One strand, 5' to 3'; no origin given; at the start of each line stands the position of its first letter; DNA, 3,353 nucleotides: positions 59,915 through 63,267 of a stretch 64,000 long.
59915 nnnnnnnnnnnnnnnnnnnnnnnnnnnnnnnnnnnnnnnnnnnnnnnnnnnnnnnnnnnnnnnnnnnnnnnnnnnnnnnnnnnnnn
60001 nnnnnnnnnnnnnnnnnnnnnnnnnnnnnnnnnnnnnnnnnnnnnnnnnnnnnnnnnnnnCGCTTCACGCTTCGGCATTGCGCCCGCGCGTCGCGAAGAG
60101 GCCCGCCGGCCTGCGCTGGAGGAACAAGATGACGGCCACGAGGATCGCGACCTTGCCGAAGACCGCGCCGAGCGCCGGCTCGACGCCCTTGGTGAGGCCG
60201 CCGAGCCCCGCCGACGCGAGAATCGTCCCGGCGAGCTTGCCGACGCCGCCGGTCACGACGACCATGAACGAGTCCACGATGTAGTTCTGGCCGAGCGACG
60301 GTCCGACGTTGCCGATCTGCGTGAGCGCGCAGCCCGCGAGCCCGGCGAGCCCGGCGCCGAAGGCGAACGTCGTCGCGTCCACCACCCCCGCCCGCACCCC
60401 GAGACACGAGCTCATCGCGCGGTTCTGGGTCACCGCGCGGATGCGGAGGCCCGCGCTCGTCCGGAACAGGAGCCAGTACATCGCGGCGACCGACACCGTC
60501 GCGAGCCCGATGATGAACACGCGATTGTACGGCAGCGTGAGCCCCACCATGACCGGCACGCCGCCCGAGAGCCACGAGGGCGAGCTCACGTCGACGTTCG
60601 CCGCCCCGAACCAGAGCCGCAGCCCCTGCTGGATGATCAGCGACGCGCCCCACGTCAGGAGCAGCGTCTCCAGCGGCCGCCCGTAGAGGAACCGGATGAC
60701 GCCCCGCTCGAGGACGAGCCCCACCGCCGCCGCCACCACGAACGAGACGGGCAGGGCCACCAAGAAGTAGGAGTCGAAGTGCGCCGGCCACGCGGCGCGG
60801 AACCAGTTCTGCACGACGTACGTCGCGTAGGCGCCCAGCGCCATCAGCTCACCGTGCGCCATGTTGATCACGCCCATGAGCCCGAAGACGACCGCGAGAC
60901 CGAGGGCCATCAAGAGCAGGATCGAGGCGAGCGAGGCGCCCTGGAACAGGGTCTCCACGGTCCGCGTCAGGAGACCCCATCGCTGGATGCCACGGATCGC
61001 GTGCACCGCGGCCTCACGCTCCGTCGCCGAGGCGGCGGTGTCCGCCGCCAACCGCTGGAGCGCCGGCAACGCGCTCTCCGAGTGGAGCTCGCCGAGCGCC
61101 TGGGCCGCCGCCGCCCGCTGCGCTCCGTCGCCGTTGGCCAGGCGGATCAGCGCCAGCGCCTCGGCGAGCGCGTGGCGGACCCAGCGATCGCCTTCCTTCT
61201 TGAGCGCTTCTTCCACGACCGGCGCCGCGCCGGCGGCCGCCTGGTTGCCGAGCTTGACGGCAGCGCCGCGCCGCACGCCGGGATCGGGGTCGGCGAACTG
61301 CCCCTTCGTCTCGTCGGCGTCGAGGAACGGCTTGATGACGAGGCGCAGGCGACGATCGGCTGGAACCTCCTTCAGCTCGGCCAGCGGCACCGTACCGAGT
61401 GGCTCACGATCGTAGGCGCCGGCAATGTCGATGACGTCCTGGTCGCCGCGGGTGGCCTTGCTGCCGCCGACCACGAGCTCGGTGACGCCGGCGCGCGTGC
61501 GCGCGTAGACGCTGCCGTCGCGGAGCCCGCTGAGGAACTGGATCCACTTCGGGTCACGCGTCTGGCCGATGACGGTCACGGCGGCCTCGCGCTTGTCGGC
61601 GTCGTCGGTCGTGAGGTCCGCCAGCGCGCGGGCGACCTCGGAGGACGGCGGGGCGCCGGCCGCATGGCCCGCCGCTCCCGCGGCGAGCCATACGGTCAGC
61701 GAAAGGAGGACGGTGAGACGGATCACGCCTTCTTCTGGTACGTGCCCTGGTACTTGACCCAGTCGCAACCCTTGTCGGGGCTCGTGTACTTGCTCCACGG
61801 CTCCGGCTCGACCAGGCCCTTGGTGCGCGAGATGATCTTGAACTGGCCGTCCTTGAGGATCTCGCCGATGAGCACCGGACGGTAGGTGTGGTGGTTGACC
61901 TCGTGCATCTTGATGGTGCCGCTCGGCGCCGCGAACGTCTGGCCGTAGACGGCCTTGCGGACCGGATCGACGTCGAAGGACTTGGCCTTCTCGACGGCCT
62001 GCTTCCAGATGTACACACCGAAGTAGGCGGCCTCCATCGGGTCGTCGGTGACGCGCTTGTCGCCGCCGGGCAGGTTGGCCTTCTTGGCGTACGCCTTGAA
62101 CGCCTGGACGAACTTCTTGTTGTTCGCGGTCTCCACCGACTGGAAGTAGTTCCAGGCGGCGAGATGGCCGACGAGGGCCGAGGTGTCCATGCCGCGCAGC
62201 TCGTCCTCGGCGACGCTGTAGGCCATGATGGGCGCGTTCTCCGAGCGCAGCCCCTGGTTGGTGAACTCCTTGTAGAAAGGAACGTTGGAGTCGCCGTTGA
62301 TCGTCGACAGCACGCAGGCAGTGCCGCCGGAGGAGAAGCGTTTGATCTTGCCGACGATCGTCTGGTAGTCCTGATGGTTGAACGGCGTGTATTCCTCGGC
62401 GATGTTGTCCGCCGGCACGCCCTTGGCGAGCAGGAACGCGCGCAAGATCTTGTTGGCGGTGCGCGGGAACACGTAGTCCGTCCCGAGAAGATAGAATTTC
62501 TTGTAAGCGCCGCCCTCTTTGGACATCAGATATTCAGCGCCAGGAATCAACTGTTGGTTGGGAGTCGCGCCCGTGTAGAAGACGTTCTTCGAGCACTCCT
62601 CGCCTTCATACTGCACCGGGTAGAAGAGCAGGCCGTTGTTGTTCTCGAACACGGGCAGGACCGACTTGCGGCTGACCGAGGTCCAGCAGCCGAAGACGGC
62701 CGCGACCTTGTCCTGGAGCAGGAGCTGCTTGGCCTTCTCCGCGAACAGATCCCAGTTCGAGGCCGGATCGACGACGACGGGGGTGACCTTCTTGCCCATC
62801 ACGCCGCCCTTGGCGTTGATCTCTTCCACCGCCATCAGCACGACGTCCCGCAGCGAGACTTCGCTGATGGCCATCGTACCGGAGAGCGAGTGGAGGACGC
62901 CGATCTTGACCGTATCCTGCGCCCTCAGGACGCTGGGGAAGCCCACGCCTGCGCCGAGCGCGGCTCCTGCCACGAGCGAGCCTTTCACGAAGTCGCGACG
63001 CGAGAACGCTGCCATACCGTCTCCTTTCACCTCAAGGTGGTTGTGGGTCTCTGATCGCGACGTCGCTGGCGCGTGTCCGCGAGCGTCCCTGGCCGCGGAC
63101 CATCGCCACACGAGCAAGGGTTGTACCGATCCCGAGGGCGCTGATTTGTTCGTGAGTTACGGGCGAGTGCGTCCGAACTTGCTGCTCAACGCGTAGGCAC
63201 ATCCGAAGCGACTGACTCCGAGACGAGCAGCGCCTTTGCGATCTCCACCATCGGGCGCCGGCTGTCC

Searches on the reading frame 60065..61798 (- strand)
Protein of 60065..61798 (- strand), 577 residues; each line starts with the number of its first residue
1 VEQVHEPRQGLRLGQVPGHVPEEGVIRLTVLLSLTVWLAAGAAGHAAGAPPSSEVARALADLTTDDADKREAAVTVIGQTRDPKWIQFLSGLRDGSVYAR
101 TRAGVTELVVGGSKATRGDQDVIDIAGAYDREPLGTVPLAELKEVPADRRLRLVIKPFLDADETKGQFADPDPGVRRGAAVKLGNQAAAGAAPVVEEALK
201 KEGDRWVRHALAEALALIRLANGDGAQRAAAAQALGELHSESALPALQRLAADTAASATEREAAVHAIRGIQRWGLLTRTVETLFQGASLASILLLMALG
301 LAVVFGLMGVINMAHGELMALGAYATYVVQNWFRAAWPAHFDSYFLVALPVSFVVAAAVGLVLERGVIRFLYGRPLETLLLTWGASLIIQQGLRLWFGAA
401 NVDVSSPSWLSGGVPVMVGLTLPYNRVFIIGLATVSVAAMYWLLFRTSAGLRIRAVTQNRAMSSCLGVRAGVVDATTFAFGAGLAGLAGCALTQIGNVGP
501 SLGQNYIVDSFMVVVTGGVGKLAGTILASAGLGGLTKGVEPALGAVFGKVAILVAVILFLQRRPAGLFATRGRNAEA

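Call 39: search_protein_families(library=pfam, proteins=[window:60065-61798:-], max_evalue=0.001)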
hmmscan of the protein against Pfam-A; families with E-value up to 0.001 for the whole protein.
window:60065-61798:- (577 aa): 3 families
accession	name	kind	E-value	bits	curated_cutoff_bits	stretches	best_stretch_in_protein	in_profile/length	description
PF02653.21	BPD_transp_2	-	1.6e-37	129.5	26.8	1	284-558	2-266/269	Branched-chain amino acid transport system / permease component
PF13646.12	HEAT_2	-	9.9e-13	48.6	27.7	1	170-216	42-88/88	HEAT repeats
PF03130.22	HEAT_PBS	-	0.00019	22.1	20.9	0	228-253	2-27/27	PBS lyase HEAT-like repeat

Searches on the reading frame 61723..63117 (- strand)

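Call 39: search_protein_families(library=pfam, proteins=[window:61723-63117:-], max_evalue=0.001)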
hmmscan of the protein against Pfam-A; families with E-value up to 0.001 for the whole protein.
window:61723-63117:- (464 aa): 3 families
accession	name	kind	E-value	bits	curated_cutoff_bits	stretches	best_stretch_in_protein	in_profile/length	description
PF13433.12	Peripla_BP_5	-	2e-161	537.6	27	1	70-446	1-362/363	Periplasmic binding protein domain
PF13458.12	Peripla_BP_6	-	3.9e-77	260.7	31.7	1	69-425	1-343/343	Periplasmic binding protein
PF10518.14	TAT_signal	-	0.00016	21.9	22.7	1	38-57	2-21/21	TAT (twin-arginine translocation) pathway signal sequence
